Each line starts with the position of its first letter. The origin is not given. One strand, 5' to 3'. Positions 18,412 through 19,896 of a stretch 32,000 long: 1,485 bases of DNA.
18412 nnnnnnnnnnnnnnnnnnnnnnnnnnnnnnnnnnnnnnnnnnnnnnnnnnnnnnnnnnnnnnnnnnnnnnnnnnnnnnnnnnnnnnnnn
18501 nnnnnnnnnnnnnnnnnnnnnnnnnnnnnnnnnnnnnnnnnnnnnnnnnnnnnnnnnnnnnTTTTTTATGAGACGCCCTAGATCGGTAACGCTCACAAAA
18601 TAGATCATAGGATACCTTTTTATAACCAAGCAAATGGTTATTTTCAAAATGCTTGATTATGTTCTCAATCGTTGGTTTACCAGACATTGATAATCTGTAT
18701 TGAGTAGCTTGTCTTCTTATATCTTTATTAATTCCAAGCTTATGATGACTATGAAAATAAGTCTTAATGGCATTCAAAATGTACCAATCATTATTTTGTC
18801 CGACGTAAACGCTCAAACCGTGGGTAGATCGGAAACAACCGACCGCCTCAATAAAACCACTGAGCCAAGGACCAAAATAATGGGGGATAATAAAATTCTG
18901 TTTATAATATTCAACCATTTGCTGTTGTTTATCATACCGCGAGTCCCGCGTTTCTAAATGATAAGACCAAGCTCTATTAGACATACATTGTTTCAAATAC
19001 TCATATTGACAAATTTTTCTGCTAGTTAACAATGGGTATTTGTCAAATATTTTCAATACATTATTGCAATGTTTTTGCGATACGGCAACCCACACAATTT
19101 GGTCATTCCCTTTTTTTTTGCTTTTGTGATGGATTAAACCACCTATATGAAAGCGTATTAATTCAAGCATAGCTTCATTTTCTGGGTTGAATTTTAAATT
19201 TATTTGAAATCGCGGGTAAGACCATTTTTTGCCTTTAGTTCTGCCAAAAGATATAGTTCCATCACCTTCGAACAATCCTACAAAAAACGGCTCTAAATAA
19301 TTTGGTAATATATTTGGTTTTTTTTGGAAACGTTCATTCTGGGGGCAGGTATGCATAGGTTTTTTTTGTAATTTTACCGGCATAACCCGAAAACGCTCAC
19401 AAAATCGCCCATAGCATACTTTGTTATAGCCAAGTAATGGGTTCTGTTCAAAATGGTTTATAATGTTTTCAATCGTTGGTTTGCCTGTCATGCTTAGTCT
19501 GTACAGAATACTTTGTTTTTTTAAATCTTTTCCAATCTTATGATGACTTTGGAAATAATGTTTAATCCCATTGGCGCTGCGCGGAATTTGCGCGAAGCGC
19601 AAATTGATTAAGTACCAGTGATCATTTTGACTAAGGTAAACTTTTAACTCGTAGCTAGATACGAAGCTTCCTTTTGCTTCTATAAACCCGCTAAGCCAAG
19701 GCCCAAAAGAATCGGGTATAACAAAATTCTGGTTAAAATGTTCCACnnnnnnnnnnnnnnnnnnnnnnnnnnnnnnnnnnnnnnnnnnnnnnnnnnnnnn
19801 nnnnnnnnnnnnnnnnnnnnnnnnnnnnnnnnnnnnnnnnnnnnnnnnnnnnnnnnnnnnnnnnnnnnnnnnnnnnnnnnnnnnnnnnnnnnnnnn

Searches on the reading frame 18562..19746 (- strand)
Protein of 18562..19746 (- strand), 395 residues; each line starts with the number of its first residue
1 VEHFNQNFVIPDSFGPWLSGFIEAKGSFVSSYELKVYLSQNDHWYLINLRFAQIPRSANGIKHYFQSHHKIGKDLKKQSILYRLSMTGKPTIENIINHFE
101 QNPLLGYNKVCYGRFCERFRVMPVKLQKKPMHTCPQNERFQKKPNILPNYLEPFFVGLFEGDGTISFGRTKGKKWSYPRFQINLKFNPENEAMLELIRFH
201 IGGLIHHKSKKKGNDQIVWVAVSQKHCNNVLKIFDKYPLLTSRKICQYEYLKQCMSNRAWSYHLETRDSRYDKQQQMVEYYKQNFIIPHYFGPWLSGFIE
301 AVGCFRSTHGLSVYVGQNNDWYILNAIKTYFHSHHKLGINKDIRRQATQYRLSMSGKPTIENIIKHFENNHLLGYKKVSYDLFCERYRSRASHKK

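Call 60: search_protein_families(library=pfam, proteins=[window:18562-19746:-], max_evalue=0.01)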
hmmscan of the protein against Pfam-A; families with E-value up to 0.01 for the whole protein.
window:18562-19746:- (395 aa): 2 families
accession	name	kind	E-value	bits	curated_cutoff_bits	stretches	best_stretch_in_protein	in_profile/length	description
PF00961.24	LAGLIDADG_1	-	7.1e-31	107.6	23.1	3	156-252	2-100/102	LAGLIDADG endonuclease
PF09358.15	E1_UFD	-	0.006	17.6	25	0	351-381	3-33/93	Ubiquitin fold domain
